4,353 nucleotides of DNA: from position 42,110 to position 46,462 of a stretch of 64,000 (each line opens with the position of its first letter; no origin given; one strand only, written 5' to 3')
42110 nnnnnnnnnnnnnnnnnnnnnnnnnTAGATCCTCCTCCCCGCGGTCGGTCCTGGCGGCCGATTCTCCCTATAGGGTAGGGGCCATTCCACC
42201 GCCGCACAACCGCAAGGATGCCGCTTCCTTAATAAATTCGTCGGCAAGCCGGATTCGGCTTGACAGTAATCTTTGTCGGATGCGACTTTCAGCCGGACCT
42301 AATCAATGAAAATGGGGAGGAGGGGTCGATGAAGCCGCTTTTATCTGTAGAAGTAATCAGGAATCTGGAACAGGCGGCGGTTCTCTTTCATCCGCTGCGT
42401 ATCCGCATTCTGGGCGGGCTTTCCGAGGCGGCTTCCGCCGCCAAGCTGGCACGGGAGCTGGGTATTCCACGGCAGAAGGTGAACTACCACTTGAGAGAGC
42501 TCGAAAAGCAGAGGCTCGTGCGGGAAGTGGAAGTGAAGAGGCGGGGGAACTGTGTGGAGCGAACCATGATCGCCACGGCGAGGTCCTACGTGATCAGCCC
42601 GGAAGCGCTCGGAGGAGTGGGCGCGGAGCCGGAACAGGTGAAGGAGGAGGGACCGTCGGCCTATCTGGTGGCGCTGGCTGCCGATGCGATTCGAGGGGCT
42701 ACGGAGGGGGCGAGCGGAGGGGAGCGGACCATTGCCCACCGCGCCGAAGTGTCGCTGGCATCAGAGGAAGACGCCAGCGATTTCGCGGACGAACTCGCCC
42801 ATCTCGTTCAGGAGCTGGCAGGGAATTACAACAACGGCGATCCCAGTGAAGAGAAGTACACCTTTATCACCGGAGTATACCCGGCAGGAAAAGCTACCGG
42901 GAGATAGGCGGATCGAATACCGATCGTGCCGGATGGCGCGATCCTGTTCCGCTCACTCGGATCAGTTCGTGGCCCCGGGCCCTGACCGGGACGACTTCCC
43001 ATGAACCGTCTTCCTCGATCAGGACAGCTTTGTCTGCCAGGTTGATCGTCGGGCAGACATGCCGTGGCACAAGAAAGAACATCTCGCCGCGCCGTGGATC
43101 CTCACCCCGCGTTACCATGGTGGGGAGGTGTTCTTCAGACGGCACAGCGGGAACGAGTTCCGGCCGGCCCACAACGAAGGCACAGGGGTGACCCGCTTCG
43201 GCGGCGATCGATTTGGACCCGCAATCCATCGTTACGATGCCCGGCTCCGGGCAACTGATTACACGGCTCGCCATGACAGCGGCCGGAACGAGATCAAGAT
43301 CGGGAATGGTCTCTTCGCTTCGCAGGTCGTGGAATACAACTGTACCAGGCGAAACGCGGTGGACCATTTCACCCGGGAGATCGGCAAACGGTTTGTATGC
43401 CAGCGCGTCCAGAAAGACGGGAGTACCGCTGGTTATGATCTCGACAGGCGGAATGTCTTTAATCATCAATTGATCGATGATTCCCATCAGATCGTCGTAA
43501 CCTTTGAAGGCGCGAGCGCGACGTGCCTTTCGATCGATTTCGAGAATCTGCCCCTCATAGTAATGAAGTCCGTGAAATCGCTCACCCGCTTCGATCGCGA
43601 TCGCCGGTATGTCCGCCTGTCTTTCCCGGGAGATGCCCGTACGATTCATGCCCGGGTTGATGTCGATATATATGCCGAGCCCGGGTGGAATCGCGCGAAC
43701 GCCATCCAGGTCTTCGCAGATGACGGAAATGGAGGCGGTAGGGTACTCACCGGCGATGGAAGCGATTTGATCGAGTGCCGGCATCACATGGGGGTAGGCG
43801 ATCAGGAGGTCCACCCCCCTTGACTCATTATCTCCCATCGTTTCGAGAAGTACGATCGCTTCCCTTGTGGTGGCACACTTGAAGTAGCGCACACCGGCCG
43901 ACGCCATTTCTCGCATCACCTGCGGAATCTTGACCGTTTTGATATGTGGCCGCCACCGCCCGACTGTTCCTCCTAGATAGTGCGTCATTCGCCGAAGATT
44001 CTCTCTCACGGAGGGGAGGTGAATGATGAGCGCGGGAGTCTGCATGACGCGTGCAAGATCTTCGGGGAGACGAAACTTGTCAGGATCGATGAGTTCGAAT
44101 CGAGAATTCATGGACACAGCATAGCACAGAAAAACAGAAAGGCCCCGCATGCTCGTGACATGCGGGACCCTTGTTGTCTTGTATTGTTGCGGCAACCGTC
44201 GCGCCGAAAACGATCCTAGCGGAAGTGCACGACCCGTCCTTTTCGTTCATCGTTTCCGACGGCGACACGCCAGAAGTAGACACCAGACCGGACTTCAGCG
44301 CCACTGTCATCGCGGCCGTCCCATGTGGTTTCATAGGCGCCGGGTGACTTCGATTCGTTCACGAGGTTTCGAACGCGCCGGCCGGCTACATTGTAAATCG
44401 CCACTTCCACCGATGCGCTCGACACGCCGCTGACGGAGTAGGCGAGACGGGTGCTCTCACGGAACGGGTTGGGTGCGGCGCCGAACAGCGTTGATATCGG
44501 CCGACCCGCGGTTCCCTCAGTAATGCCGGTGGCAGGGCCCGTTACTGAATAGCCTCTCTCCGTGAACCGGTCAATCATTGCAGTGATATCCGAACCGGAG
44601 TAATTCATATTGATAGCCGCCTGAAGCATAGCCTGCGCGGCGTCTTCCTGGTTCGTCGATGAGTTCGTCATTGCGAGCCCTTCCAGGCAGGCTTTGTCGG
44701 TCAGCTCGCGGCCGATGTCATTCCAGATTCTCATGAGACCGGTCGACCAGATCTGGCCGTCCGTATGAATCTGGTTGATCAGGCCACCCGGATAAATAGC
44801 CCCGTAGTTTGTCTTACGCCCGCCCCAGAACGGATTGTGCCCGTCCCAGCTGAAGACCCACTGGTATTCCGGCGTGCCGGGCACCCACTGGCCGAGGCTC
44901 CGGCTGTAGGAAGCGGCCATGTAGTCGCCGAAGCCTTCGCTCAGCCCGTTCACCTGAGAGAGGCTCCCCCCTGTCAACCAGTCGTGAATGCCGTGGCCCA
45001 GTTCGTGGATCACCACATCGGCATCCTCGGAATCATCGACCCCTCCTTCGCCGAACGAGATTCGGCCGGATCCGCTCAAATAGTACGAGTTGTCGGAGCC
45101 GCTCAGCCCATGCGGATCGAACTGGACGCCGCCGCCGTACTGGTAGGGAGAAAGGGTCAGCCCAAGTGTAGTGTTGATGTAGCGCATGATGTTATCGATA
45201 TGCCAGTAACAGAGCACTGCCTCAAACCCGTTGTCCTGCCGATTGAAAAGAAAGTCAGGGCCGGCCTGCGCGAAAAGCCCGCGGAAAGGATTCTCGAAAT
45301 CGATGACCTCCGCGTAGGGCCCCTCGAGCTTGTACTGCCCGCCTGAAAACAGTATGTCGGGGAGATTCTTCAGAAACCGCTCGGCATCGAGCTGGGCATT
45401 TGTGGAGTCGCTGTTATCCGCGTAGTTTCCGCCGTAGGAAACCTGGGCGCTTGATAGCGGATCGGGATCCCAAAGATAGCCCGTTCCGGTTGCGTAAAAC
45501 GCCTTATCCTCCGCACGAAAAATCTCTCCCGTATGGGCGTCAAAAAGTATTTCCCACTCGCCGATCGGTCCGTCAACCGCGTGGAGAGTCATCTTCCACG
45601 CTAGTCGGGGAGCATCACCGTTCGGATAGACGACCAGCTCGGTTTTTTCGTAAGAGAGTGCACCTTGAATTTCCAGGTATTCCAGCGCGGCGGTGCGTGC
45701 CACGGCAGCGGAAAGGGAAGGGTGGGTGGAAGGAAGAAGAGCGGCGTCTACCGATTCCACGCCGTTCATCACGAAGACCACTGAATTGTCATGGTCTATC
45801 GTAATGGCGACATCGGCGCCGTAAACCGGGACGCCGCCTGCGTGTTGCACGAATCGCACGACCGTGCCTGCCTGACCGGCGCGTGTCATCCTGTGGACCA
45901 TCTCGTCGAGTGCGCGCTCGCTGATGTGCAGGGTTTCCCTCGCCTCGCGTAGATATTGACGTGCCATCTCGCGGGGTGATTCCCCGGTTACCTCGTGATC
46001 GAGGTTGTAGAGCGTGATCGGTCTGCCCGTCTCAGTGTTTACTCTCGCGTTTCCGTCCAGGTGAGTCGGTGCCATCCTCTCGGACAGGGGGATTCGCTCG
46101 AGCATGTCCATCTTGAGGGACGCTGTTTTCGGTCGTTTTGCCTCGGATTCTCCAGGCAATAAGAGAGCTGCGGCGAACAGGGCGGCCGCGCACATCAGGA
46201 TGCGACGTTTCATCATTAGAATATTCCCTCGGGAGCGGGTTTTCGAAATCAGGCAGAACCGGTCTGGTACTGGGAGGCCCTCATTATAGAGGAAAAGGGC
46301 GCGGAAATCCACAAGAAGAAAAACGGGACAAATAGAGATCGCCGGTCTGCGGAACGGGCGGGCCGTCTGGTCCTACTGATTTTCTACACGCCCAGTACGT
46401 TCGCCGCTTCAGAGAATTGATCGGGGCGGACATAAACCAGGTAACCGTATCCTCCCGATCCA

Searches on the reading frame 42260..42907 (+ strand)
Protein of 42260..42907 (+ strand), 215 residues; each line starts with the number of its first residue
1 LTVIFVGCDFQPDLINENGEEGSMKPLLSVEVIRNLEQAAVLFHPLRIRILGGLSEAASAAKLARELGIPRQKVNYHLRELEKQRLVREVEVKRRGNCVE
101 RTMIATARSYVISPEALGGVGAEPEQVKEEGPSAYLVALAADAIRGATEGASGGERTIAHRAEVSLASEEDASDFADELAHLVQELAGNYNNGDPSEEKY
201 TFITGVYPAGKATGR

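Call 46: search_protein_families(library=pfam, proteins=[window:42260-42907:+], max_evalue=0.00001)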
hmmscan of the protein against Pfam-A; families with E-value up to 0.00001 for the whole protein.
window:42260-42907:+ (215 aa): 2 families
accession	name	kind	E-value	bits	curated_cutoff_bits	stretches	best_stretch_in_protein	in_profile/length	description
PF12840.13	HTH_20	-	1.7e-13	50.7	27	1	44-90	3-51/51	Helix-turn-helix domain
PF12802.13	MarR_2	-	5.3e-06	26.9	27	1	58-92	21-57/61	MarR family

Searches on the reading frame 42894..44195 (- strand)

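Call 46: search_protein_families(library=pfam, proteins=[window:42894-44195:-], max_evalue=0.00001)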
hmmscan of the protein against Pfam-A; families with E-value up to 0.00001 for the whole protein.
window:42894-44195:- (433 aa): 2 families
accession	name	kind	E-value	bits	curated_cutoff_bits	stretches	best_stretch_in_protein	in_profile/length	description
PF14031.13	D-ser_dehydrat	-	7.6e-12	46.2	22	1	305-392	1-96/97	Putative serine dehydratase domain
PF01168.26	Ala_racemase_N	-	2.5e-06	27.8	24.1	1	58-195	1-135/220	Alanine racemase, N-terminal domain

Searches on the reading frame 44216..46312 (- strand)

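Call 46: search_protein_families(library=pfam, proteins=[window:44216-46312:-], max_evalue=0.00001)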
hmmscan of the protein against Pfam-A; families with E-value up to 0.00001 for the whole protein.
window:44216-46312:- (698 aa): 2 families
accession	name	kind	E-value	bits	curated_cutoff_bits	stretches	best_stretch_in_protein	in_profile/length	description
PF13860.13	FlgD_ig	-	1.5e-09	38.2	27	1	632-685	22-75/79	FlgD Ig-like domain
PF02128.21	Peptidase_M36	-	2.2e-07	30.9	23.3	0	426-587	175-363/368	Fungalysin metallopeptidase (M36)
